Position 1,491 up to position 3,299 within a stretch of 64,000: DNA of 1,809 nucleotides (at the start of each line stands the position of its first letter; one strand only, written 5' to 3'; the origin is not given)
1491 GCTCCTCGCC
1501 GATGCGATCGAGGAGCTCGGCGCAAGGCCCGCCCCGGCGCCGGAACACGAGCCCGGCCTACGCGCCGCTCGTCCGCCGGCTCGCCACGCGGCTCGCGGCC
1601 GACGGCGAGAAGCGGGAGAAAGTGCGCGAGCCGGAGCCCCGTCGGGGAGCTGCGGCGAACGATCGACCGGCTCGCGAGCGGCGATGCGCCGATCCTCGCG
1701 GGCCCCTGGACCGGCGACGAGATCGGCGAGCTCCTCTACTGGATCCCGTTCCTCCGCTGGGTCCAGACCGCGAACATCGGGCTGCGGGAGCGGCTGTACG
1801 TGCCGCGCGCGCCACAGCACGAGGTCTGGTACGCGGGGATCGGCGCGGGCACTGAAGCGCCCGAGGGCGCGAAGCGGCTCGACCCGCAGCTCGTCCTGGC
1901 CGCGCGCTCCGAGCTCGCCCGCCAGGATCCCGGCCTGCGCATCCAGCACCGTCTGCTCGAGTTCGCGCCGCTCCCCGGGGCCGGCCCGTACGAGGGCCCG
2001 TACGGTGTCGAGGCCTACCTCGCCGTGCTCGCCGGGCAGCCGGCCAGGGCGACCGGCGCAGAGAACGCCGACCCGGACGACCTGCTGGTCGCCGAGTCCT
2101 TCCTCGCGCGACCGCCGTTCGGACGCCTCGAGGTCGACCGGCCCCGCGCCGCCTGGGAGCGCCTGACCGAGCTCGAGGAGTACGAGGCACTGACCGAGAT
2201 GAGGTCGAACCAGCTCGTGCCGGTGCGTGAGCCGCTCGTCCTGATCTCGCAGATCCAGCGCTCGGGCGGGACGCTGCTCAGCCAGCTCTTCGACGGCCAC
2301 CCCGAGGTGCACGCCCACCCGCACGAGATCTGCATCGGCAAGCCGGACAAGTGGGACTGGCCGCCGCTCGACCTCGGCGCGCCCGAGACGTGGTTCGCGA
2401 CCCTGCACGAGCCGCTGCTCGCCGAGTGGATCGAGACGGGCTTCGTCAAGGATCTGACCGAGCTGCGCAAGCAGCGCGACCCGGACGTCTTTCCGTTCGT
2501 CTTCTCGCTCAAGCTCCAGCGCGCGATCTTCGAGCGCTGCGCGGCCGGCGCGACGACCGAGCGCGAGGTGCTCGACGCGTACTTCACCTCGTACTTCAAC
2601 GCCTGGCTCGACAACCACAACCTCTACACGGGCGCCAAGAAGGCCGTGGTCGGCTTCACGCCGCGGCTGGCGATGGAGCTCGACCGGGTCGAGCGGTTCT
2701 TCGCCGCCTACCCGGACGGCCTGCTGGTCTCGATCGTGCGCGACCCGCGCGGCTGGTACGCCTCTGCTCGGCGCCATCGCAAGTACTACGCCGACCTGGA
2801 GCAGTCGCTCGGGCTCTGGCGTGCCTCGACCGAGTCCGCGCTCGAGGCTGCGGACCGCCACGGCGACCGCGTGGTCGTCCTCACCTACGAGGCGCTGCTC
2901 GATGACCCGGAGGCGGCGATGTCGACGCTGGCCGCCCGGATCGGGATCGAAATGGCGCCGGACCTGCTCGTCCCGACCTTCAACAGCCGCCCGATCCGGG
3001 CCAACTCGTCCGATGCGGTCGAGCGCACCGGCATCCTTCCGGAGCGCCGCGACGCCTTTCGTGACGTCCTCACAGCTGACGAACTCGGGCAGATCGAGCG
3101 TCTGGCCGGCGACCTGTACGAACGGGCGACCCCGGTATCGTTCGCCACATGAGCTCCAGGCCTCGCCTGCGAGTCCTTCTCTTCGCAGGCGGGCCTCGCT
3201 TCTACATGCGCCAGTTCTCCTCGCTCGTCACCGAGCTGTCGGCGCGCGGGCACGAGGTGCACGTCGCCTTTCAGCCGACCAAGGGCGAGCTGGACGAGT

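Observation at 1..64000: Glycan super-locus with three PAPS-type sulfotransferases: predicted sulfated, heavily methylated fucose/xylose/uronate-type polysaccharide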

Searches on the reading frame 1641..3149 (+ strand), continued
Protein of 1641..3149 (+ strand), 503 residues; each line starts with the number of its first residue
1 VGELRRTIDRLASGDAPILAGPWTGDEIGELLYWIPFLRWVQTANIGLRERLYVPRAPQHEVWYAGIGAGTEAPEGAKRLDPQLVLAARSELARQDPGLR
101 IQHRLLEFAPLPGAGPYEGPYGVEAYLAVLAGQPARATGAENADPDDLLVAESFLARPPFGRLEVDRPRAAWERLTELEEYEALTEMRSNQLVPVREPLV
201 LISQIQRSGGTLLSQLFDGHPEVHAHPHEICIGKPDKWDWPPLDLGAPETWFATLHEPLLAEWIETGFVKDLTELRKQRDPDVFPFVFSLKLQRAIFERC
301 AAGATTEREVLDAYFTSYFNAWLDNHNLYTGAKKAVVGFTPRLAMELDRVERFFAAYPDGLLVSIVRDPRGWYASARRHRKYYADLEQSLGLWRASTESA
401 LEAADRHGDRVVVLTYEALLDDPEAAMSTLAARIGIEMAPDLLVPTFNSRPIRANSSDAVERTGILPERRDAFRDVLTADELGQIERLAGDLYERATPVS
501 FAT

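Call 49: fold_search(model_id=the predicted structure, library=pdb)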
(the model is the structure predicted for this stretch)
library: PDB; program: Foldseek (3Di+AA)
matches with E <= 10: 375; with E <= 0.001: 20
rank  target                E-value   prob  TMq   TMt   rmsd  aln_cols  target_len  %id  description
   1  4gbm                  2.2e-09  1.00  0.32  0.54   9.6       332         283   17  Sulfotransferase Domain from the Curacin Biosynthetic Pathway (released 2012-10-17)
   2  4gox                  2.4e-09  1.00  0.35  0.59   8.7       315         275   19  Sulfotransferase Domain from the Synechococcus PCC 7002 Olefin Synthase (released 2012-10-17)
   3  3ap3_C                2.4e-08  1.00  0.35  0.57  12.0       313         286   15  Crystal structure of human tyrosylprotein sulfotransferase-2 complexed with PAP (released 2011-10-26)
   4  3ap3_D                6.8e-08  1.00  0.34  0.54  12.5       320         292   15  Crystal structure of human tyrosylprotein sulfotransferase-2 complexed with PAP (released 2011-10-26)
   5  9wwe                  1.0e-07  1.00  0.35  0.56   9.1       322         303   15  Crystal structure of human tyrosylprotein sulfotransferase 2 (TPST2) in cation-bound state (released 2025-12-31)
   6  5wrj_A                1.8e-07  1.00  0.34  0.59   9.3       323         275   17  Crystal structure of human tyrosylprotein sulfotransferase-1 complexed with PAP and gastrin peptide (released 2017-09-06)
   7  5wrj_C                1.9e-07  1.00  0.35  0.60  10.1       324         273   18  Crystal structure of human tyrosylprotein sulfotransferase-1 complexed with PAP and gastrin peptide (released 2017-09-06)
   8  5wri_A                1.9e-07  1.00  0.34  0.59  10.1       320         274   18  Crystal structure of human tyrosylprotein sulfotransferase-1 complexed with PAP and C4 peptide (released 2017-09-13)
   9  3ap1_A                2.0e-07  1.00  0.34  0.55   9.3       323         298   16  Crystal structure of human tyrosylprotein sulfotransferase-2 complexed with PAP and C4 peptide (released 2011-10-26)
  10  8w5z_A                2.0e-07  1.00  0.36  0.51   9.8       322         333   18  Crystal structure of tick tyrosylprotein sulfotransferase reveals the activation mechanism of tick anticoagulant prote (released 2024-04-10)
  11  3ap2_B                2.4e-07  1.00  0.35  0.57  12.1       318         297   14  Crystal structure of human tyrosylprotein sulfotransferase-2 complexed with PAP,C4 peptide, and phosphate ion (released 2011-10-26)
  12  3ap1_B                2.5e-07  1.00  0.35  0.56  11.9       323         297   15  Crystal structure of human tyrosylprotein sulfotransferase-2 complexed with PAP and C4 peptide (released 2011-10-26)
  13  3ap3_B                3.9e-07  1.00  0.33  0.55  12.6       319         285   15  Crystal structure of human tyrosylprotein sulfotransferase-2 complexed with PAP (released 2011-10-26)
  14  3ap2_A                6.1e-07  1.00  0.35  0.56  12.5       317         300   15  Crystal structure of human tyrosylprotein sulfotransferase-2 complexed with PAP,C4 peptide, and phosphate ion (released 2011-10-26)
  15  3ap3_A                1.4e-06  1.00  0.33  0.55  10.9       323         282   15  Crystal structure of human tyrosylprotein sulfotransferase-2 complexed with PAP (released 2011-10-26)
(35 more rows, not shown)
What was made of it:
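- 2142..3152 (+): Sulfotransferase domain (Sulfotransfer_3), the C-terminal part of the fusion gene 217-3152. Top fold matches are 4gbm, 4gox and TPSTs (call 49).
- Checked: The AlphaFold model's best PDB matches are all PAPS sulfotransferases: CurM ST, OLS ST, TPST1/2 and Stf9 (call 49).
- Fold matches are exclusively PAPS sulfotransferases (call 49).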

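Call 73: find_encoding_contigs(protein=P0061, flank=10000, max_places=1)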
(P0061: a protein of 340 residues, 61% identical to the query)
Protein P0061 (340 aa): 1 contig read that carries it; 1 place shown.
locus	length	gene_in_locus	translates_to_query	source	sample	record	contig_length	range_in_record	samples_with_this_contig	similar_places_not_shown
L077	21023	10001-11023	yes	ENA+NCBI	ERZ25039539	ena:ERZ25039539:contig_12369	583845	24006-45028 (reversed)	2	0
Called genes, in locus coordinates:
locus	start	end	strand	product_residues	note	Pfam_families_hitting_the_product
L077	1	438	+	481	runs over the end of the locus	-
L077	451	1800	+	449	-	-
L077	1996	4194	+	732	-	-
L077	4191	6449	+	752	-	-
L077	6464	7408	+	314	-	PF00685:Sulfotransfer_1 (faint), PF13469:Sulfotransfer_3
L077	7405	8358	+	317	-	PF13469:Sulfotransfer_3 (weak)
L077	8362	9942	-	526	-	-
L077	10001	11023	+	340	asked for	PF00685:Sulfotransfer_1 (faint), PF13469:Sulfotransfer_3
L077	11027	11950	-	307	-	-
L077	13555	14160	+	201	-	-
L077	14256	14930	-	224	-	PF00702:Hydrolase, PF12710:HAD, PF13419:HAD_2, PF13242:Hydrolase_like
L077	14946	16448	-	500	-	PF05159:Capsule_synth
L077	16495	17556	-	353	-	PF13439:Glyco_transf_4, PF13579:Glyco_trans_4_4, PF00534:Glycos_transf_1, PF13692:Glyco_trans_1_4, PF13524:Glyco_trans_1_2 (weak), PF20706:GT4-conflict (weak)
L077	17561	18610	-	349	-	PF00534:Glycos_transf_1, PF13692:Glyco_trans_1_4, PF13524:Glyco_trans_1_2, PF20706:GT4-conflict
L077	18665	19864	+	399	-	PF20706:GT4-conflict (weak), PF13439:Glyco_transf_4, PF13579:Glyco_trans_4_4, PF00534:Glycos_transf_1, PF13692:Glyco_trans_1_4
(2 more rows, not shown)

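Call 74: find_encoding_contigs(protein=P0095, flank=10000, max_places=1)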
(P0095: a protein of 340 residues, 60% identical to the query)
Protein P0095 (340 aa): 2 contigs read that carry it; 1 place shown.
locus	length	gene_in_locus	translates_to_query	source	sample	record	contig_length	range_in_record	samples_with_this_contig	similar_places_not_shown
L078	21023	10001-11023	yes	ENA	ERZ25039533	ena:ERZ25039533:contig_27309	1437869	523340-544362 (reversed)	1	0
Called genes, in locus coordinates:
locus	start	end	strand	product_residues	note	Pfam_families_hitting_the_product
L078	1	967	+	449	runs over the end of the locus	-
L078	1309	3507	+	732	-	-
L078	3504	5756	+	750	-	-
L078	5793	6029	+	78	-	PF04014:MazE_antitoxin (faint)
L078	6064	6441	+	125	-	PF01850:PIN (weak)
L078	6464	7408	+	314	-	PF00685:Sulfotransfer_1 (faint), PF13469:Sulfotransfer_3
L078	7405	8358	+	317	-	PF13469:Sulfotransfer_3 (weak)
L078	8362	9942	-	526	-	-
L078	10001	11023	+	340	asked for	PF13469:Sulfotransfer_3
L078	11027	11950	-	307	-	-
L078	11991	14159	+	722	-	-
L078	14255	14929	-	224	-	PF00702:Hydrolase, PF12710:HAD, PF13419:HAD_2, PF13242:Hydrolase_like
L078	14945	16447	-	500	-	PF05159:Capsule_synth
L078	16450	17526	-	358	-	PF13439:Glyco_transf_4, PF13579:Glyco_trans_4_4, PF00534:Glycos_transf_1, PF13692:Glyco_trans_1_4, PF13524:Glyco_trans_1_2 (weak), PF20706:GT4-conflict (weak)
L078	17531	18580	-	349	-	PF00534:Glycos_transf_1, PF13692:Glyco_trans_1_4, PF13524:Glyco_trans_1_2, PF20706:GT4-conflict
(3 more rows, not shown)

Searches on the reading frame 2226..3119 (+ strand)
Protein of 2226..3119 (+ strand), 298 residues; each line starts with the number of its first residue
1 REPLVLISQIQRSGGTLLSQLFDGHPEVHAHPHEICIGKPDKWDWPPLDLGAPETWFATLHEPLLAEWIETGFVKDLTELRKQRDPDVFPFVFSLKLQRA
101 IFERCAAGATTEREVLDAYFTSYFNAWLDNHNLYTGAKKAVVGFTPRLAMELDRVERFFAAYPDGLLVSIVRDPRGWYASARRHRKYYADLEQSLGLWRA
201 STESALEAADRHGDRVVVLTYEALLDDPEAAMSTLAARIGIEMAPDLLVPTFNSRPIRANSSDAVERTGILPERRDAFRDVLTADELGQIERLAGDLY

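Call 23: search_solved_structures(query=window:2226-3119:+, max_evalue=1, show_alignments=2)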
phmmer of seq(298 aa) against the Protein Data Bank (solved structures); distinct sequences matched with E-value up to 1: 4.
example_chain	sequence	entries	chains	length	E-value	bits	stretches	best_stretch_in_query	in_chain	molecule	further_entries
4gox_A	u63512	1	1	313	0.0036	19.6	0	195-253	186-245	Polyketide synthase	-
4gbm_A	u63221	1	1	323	0.2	13.9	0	138-255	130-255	CurM Sulfotransferase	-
8w5z_A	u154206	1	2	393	0.51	12.6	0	3-30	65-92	Protein-tyrosine sulfotransferase (Fragment)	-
9wp1_A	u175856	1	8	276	0.98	11.7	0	3-30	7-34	Protein-tyrosine sulfotransferase 1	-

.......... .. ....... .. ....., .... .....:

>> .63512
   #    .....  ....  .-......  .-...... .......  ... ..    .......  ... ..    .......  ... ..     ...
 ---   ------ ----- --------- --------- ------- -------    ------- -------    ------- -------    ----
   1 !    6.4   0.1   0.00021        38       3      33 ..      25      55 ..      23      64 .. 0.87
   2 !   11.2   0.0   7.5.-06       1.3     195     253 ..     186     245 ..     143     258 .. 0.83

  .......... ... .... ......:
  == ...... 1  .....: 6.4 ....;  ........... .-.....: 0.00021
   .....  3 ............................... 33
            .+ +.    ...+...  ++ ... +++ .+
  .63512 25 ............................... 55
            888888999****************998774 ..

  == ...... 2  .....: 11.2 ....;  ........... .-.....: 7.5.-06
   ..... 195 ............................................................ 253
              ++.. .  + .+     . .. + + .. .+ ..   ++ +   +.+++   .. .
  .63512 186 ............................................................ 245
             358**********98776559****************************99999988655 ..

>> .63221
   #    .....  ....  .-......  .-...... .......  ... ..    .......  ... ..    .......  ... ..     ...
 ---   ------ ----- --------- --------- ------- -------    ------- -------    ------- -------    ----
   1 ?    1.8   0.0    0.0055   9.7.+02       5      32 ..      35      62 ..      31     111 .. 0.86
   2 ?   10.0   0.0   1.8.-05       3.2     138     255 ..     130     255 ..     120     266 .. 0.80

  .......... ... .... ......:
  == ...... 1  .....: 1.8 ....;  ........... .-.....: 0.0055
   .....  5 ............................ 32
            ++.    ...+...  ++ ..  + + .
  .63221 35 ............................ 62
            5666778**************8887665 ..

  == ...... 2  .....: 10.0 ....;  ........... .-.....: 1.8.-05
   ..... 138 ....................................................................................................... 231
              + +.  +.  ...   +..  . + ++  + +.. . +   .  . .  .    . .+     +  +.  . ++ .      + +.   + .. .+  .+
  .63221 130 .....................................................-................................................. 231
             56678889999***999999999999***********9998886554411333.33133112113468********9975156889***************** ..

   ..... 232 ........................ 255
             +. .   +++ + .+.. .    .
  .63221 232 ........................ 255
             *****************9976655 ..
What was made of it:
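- The closest structures are the CurM and OLS sulfotransferases and the tyrosylprotein sulfotransferases (calls 23, 49).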
